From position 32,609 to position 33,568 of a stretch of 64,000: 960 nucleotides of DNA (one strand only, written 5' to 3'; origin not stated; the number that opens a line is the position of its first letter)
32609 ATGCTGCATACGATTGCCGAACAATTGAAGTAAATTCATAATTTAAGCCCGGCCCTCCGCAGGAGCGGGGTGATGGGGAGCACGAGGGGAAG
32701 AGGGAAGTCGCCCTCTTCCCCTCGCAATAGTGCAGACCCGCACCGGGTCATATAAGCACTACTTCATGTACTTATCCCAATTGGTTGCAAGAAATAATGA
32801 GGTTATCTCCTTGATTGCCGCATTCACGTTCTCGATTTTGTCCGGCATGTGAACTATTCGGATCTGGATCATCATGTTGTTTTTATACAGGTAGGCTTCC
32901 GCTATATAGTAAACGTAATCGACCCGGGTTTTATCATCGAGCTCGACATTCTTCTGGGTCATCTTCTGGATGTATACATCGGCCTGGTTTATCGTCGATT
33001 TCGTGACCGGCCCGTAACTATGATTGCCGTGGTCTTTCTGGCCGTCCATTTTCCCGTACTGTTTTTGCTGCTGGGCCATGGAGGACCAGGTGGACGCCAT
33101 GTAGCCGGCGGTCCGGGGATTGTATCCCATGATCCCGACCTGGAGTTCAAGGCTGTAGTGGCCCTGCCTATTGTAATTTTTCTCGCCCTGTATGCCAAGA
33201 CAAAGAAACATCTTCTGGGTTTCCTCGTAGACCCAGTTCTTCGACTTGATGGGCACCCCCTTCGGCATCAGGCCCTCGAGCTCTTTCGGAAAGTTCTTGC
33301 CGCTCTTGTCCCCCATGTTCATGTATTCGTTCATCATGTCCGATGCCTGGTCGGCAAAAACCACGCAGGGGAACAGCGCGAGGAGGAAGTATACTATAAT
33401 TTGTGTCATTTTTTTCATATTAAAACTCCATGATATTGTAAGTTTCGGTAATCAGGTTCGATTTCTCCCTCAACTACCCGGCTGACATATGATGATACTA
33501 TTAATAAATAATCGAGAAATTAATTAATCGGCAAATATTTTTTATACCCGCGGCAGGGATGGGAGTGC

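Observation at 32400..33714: A gene flanked by 21-bp direct repeats inserted between creC and creD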

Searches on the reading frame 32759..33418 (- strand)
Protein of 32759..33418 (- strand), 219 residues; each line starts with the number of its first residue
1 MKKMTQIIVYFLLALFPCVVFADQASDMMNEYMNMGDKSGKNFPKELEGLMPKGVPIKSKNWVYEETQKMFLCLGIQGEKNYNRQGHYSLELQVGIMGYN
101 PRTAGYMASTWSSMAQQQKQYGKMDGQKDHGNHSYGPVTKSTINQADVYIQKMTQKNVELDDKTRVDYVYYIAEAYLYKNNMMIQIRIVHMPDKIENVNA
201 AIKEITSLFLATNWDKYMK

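Call 9: find_encoding_contigs(protein=window:32759-33418:-, flank=10000, max_places=10)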
Protein window:32759-33418:- (219 aa): 2 contigs read that carry it; 2 places shown.
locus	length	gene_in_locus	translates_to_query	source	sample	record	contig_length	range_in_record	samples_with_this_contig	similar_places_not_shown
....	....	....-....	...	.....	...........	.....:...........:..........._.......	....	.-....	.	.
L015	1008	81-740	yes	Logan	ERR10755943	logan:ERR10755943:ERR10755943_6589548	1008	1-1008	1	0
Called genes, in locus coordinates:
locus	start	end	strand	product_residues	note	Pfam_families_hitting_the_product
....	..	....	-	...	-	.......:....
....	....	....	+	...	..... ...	-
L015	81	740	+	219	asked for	-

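Call 12: search_protein_families(library=pfam, proteins=[window:32759-33418:-], max_evalue=0.01)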
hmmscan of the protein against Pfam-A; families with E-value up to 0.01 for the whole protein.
window:32759-33418:- (219 aa): 0 families

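Call 13: find_homologous_proteins(query=window:32759-33418:-, max_evalue=0.001)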
Query window:32759-33418:- (219 aa): 16 proteins with E <= 0.001 among 55 candidates.
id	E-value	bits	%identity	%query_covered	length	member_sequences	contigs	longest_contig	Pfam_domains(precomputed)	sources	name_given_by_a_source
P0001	1.3e-144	497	100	100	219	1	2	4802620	-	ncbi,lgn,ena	-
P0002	3.9e-110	385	76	100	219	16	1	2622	-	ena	-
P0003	7.3e-110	384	77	99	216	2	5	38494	-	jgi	-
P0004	1.5e-104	366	74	100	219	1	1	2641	-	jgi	jgi:hypothetical protein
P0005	1.6e-102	360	73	100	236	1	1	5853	-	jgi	jgi:hypothetical protein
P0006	8.4e-102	357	71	100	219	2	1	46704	-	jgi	jgi:hypothetical protein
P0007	4.5e-101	355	70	100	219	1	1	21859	-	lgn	-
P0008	1.6e-100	353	70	100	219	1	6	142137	-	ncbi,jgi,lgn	-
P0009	1.0e-99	350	69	100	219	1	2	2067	-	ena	-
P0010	3.2e-98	346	70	100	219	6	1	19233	-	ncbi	-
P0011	1.3e-96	340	68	100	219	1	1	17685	-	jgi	jgi:hypothetical protein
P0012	1.3e-94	334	67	100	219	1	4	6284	-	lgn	-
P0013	1.2e-92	327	65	100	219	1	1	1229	-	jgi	jgi:hypothetical protein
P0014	2.1e-82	294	78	77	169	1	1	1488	-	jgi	jgi:hypothetical protein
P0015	2.2e-80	287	61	100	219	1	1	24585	-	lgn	-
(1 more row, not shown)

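Call 14: find_encoding_contigs(protein=P0008, flank=6000, max_places=3)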
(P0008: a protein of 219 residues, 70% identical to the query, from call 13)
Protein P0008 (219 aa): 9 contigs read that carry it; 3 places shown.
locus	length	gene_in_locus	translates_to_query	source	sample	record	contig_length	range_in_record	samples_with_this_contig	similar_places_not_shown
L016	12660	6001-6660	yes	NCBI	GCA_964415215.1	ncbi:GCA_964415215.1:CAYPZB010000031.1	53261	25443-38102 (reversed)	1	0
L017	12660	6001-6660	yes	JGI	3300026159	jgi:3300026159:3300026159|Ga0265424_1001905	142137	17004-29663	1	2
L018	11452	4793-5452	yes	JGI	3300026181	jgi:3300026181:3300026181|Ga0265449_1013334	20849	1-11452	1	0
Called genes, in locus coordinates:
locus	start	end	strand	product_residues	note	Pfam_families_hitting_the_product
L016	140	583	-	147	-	PF01750:HycI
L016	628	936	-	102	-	PF02085:Cytochrom_CIII (weak)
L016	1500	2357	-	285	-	-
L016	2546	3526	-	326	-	PF04052:TolB_N (weak)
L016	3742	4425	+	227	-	PF00072:Response_reg, PF00486:Trans_reg_C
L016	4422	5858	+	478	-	PF00512:HisKA, PF02518:HATPase_c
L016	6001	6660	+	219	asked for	-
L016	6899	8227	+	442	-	PF06123:CreD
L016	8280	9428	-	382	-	PF16822:ALGX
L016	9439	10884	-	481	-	PF03062:MBOAT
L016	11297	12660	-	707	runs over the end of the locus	PF23023:Anti-Pycsar_Apyc1, PF12706:Lactamase_B_2 (weak), PF00027:cNMP_binding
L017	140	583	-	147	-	PF01750:HycI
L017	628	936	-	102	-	PF02085:Cytochrom_CIII (weak)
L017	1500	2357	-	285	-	-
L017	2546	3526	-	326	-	PF04052:TolB_N (weak)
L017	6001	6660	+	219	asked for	-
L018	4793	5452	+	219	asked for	-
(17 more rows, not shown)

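Call 15: find_encoding_contigs(protein=P0003, flank=6000, max_places=3)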
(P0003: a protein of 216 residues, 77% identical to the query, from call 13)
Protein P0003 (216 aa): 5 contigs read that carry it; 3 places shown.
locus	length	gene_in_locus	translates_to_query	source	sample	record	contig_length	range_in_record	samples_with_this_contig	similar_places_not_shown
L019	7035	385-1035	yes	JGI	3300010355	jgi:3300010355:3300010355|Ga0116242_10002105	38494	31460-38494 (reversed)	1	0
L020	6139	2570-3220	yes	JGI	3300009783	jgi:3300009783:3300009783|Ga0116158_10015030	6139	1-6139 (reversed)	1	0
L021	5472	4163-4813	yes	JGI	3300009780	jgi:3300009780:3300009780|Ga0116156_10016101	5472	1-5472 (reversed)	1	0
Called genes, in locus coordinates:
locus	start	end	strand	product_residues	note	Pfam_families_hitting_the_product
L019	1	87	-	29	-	?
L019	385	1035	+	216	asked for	-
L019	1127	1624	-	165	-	PF00578:AhpC-TSA, PF08534:Redoxin, PF00085:Thioredoxin, PF13905:Thioredoxin_8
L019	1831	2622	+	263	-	PF00149:Metallophos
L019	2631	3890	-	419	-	PF00109:ketoacyl-synt, PF02801:Ketoacyl-synt_C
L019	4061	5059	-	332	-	PF04055:Radical_SAM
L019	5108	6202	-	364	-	PF04055:Radical_SAM (weak)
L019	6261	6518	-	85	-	PF00550:PP-binding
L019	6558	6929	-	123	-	PF07977:FabA (weak), PF22818:ApeI-like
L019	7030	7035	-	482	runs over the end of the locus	PF01522:Polysacc_deac_1, PF01209:Ubie_methyltran (weak), PF13489:Methyltransf_23, PF08241:Methyltransf_11, PF08242:Methyltransf_12, PF13649:Methyltransf_25, PF13847:Methyltransf_31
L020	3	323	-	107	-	?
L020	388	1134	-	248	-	-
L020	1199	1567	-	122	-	PF00072:Response_reg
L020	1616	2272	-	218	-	PF02525:Flavodoxin_2 (weak), PF03358:FMN_red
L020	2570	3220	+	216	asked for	-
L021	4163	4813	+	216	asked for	-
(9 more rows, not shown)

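Call 16: find_encoding_contigs(protein=P0006, flank=6000, max_places=2)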
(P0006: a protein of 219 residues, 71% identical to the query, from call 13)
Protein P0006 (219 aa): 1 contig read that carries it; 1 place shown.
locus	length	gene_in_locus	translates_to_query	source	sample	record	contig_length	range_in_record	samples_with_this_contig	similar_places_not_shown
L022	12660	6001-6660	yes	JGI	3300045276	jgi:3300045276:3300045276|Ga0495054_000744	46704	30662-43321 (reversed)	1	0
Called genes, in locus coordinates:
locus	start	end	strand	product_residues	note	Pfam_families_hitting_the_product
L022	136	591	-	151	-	PF01750:HycI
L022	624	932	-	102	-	PF02085:Cytochrom_CIII (weak)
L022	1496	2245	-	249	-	-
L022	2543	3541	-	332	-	-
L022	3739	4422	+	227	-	PF00072:Response_reg, PF00486:Trans_reg_C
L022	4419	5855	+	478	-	PF00512:HisKA, PF02518:HATPase_c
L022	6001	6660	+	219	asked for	-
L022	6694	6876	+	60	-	-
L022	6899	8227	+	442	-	PF06123:CreD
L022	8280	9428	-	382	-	PF16822:ALGX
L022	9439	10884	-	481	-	PF03062:MBOAT, PF13813:MBOAT_2 (weak)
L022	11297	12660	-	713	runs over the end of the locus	PF23023:Anti-Pycsar_Apyc1, PF12706:Lactamase_B_2 (weak), PF00027:cNMP_binding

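Call 17: find_encoding_contigs(protein=P0015, flank=6000, max_places=2)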
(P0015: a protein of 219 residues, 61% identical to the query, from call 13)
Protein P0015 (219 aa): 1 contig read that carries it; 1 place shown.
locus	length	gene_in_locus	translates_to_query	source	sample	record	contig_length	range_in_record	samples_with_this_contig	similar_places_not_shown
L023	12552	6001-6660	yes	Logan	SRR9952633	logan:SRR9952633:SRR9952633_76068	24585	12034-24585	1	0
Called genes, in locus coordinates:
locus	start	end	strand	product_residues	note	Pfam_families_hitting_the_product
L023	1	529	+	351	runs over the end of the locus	PF01636:APH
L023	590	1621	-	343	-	PF04773:FecR, PF00691:OmpA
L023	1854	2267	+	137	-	-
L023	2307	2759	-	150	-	PF07386:DUF1499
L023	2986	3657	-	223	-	PF01983:CofC, PF09837:DUF2064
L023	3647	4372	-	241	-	PF00535:Glycos_transf_2, PF10111:Glyco_tranf_2_2 (faint), PF13641:Glyco_tranf_2_3 (weak)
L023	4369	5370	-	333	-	PF04055:Radical_SAM, PF12345:DUF3641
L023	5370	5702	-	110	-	PF02627:CMD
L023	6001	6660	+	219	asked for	-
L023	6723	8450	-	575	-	PF02310:B12-binding, PF04055:Radical_SAM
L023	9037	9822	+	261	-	PF04116:FA_hydroxylase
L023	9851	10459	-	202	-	PF01553:Acyltransferase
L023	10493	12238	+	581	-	PF11074:DUF2779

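Call 24: find_encoding_contigs(protein=P0002, flank=4000, max_places=2)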
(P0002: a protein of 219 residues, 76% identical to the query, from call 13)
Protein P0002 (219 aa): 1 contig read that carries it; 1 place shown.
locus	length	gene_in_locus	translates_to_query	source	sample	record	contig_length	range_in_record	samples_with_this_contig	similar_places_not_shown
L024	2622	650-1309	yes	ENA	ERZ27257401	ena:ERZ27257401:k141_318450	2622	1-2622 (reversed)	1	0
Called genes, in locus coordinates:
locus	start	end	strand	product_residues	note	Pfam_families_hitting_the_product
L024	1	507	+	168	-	?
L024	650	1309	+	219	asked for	-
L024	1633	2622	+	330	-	?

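Call 25: find_encoding_contigs(protein=P0004, flank=4000, max_places=2)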
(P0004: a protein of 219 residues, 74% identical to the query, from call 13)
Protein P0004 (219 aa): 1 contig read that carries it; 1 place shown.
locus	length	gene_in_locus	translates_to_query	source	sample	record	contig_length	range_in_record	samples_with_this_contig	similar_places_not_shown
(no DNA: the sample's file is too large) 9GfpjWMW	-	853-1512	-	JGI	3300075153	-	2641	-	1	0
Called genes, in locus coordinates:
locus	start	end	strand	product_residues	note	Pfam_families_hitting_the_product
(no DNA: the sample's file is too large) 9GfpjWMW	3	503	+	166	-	?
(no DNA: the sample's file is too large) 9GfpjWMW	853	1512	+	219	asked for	-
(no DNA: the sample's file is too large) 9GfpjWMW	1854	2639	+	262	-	?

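Call 26: find_encoding_contigs(protein=P0005, flank=4000, max_places=2)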
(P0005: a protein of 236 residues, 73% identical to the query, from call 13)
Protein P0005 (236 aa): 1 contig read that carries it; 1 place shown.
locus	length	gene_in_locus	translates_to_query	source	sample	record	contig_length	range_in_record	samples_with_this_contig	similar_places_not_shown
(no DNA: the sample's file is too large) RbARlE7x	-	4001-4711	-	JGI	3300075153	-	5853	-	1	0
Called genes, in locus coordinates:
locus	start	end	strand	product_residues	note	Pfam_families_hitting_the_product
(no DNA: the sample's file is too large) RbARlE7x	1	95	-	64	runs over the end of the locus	?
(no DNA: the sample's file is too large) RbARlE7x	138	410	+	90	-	-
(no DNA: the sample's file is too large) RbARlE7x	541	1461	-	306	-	PF01841:Transglut_core, PF04473:DUF553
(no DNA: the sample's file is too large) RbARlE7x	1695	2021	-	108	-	-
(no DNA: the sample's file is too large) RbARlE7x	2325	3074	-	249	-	-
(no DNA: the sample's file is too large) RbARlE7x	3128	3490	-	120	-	-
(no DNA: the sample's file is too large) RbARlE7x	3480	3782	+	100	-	-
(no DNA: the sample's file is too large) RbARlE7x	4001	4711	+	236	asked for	-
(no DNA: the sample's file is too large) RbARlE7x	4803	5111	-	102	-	-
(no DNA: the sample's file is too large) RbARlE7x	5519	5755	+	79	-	?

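Call 27: find_encoding_contigs(protein=P0007, flank=4000, max_places=2)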
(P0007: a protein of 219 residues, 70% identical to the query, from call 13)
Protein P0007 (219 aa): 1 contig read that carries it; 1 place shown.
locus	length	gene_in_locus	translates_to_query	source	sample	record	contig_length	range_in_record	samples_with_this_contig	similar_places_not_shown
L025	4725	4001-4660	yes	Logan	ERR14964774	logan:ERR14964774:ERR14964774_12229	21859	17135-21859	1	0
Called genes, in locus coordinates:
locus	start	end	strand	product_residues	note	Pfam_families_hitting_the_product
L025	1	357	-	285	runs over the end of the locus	-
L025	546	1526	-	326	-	PF04052:TolB_N (weak)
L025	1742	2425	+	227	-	PF00072:Response_reg, PF00486:Trans_reg_C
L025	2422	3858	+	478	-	PF00512:HisKA, PF02518:HATPase_c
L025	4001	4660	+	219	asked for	-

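Call 32: find_encoding_contigs(protein=P0023, flank=8000, max_places=3)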
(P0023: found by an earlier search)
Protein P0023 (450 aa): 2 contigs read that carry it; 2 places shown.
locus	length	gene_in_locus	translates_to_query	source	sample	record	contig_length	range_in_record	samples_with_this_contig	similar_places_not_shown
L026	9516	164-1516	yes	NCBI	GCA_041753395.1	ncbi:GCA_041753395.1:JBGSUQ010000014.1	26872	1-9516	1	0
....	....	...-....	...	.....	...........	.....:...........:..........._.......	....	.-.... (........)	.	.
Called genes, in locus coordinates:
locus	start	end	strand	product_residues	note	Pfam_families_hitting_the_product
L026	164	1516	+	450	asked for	PF06123:CreD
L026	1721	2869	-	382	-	PF16822:ALGX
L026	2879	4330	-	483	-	PF03062:MBOAT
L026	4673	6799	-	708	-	PF23023:Anti-Pycsar_Apyc1, PF00753:Lactamase_B (weak), PF12706:Lactamase_B_2 (weak), PF00027:cNMP_binding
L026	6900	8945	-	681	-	PF03190:Thioredox_DsbH, PF13899:Thioredoxin_7, PF13098:Thioredoxin_2 (faint)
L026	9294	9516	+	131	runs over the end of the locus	PF10861:DUF2784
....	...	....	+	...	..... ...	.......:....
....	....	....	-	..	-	?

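Call 45: find_encoding_contigs(protein=P0014, flank=3000, max_places=3)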
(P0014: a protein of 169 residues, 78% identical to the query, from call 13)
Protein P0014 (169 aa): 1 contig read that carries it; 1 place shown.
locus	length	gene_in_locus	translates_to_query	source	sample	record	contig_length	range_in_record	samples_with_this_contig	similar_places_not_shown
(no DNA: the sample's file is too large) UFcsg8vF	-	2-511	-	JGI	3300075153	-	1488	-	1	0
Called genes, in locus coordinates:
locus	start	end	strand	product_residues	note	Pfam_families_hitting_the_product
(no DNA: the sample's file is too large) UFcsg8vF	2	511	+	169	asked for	?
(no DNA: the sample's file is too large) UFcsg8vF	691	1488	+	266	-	?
